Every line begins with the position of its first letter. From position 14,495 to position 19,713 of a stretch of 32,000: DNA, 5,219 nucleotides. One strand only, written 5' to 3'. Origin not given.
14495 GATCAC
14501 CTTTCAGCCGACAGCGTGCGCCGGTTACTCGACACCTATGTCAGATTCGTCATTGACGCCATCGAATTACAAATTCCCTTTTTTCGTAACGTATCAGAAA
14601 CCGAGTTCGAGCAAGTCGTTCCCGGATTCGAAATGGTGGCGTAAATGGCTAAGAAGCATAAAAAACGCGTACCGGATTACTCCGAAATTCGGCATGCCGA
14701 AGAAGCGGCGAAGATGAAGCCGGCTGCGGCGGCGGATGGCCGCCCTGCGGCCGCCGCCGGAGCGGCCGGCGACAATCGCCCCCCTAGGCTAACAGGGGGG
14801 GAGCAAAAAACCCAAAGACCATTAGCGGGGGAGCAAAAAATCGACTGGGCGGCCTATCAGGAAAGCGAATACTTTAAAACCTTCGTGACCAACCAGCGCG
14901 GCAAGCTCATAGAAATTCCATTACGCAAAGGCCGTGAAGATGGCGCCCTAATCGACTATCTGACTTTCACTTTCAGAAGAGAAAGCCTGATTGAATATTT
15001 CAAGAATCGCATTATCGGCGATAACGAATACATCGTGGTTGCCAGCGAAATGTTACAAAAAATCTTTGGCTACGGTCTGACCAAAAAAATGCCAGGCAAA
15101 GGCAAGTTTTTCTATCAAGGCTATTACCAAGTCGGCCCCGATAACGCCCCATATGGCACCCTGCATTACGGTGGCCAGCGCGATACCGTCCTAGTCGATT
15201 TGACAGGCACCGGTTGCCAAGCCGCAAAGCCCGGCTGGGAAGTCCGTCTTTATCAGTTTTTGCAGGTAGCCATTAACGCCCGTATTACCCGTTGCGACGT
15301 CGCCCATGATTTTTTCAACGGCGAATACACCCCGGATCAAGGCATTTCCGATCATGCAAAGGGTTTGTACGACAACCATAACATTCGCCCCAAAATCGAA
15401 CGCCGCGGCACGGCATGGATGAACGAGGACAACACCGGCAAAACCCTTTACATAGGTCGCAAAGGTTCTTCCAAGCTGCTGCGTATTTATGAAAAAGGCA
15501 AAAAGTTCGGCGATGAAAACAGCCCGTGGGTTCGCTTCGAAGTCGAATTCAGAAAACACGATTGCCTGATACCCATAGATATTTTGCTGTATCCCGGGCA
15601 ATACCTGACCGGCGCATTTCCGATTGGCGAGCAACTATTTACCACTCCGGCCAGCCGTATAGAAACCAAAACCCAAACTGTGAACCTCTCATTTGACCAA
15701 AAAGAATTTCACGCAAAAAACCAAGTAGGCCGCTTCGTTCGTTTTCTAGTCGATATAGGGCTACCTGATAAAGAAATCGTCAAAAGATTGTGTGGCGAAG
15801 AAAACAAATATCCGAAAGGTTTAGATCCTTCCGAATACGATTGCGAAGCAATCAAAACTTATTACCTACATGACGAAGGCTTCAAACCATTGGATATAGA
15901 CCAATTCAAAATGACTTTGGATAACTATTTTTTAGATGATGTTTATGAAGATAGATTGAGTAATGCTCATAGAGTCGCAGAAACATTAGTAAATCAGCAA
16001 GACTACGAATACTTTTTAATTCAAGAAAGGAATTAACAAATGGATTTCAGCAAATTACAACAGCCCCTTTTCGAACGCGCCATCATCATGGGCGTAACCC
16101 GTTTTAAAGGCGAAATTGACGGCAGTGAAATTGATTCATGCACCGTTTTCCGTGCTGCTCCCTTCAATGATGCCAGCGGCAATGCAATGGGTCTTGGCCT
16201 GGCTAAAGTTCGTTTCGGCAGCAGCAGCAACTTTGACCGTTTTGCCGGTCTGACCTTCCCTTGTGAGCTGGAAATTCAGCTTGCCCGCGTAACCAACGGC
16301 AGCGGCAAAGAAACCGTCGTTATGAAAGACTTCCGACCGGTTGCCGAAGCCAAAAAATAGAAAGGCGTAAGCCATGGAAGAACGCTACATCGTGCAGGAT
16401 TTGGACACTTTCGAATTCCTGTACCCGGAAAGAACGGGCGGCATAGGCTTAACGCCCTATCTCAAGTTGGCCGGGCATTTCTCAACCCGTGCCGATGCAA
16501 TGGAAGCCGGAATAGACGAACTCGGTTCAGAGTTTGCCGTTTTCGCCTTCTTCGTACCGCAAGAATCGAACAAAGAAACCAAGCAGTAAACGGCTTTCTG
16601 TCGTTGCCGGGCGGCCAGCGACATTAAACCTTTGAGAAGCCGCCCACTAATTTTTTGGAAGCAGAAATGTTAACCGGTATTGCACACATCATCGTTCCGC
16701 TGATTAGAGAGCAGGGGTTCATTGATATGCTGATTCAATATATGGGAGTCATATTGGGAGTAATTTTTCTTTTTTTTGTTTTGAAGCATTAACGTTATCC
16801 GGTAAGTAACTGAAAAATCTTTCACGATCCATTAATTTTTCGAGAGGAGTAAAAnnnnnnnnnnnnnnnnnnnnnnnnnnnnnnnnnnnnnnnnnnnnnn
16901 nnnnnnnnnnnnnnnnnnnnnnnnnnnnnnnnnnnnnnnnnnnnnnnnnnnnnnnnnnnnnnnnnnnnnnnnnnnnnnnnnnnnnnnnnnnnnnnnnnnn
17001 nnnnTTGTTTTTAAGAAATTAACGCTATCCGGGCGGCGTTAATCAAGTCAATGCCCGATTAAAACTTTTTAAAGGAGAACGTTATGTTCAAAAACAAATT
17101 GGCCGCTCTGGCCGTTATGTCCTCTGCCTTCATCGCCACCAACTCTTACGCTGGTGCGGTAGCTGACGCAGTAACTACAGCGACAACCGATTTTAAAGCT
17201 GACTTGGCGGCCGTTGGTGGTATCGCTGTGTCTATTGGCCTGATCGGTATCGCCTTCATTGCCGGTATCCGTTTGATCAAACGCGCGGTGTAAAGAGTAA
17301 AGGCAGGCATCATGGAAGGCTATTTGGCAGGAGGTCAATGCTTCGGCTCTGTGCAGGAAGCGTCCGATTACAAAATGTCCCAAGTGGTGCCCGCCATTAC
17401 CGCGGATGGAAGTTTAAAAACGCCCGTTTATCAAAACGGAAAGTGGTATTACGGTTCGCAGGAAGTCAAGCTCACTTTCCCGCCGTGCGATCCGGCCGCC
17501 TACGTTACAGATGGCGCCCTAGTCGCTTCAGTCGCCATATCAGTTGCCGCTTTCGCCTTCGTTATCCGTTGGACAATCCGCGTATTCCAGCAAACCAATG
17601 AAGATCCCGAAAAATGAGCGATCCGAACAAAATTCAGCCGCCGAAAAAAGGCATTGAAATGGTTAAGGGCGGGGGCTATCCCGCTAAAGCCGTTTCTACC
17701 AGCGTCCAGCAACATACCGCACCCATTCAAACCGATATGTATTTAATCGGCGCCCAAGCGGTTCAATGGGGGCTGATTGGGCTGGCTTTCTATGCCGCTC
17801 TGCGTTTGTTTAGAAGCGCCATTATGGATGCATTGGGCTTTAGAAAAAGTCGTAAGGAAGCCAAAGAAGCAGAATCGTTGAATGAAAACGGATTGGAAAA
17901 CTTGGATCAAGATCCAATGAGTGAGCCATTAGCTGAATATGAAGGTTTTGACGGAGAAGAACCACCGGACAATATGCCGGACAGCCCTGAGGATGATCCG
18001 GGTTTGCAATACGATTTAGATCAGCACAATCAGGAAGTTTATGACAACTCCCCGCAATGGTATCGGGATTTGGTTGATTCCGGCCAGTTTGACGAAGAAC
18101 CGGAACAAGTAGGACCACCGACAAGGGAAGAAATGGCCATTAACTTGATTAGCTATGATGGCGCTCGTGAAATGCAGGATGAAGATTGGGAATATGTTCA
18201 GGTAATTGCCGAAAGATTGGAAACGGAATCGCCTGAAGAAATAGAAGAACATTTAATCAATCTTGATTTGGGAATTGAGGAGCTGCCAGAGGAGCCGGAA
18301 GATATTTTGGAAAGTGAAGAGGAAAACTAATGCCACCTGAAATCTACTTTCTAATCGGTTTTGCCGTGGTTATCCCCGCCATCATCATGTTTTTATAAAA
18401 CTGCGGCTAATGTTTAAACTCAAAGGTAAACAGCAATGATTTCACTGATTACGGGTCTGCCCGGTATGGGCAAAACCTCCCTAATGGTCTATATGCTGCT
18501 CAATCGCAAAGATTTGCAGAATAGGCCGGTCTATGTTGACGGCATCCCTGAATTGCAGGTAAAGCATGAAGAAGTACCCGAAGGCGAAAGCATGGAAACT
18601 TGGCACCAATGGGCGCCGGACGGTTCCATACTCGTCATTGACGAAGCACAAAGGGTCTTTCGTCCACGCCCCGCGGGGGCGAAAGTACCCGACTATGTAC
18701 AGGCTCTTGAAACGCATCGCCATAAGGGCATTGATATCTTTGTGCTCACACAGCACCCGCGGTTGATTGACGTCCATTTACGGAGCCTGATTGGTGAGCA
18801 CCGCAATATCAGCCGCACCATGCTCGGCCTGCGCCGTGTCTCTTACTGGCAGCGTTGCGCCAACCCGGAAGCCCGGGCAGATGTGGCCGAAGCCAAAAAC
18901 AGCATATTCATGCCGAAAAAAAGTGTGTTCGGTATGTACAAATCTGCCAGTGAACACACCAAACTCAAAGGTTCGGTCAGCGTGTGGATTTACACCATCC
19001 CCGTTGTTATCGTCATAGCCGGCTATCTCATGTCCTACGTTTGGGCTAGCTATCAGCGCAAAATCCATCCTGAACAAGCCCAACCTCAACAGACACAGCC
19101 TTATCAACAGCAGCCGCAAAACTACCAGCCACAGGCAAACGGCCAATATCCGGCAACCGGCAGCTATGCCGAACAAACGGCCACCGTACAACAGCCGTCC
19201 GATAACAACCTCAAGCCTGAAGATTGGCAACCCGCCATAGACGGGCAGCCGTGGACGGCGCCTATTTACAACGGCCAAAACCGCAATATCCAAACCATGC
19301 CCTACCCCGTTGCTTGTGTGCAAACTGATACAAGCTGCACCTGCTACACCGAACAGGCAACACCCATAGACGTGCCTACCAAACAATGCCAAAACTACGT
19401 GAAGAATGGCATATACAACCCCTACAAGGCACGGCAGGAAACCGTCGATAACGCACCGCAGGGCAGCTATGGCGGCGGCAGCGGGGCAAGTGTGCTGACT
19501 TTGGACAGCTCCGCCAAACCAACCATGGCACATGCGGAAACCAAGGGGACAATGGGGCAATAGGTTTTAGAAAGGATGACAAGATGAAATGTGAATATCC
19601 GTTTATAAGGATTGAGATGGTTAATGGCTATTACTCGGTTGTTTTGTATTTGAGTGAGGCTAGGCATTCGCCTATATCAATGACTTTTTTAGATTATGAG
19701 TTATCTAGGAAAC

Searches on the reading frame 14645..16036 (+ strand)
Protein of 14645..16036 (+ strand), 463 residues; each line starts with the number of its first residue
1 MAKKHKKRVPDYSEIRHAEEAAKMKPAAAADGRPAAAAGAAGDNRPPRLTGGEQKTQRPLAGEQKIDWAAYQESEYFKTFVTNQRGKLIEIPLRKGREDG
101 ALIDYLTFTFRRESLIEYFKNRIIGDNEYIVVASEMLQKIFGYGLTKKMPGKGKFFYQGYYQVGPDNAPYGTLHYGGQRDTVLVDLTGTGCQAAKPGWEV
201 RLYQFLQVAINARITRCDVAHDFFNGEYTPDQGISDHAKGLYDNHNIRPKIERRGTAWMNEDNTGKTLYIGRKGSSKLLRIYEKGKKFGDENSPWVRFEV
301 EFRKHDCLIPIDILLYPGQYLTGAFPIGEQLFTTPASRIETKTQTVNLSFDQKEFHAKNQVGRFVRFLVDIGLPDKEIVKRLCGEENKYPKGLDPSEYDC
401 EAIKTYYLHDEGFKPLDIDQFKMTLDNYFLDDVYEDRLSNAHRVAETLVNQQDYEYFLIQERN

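Call 82: search_protein_families(library=pfam, proteins=[window:14645-16036:+], max_evalue=0.0001)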
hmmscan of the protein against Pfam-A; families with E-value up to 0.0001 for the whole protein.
window:14645-16036:+ (463 aa): 1 family
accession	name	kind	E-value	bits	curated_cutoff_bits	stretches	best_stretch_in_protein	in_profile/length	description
PF02486.25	Rep_trans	-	9.9e-32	110.6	29.6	1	213-373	2-190/201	Replication initiation factor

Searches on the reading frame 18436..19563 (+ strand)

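Call 82: search_protein_families(library=pfam, proteins=[window:18436-19563:+], max_evalue=0.0001)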
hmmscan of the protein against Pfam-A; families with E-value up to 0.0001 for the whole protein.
window:18436-19563:+ (375 aa): 1 family
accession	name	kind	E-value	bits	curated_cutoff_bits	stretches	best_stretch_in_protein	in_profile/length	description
PF05707.18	Zot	-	8.6e-23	81.3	20.3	1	1-174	1-196/197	Zonular occludens toxin (Zot)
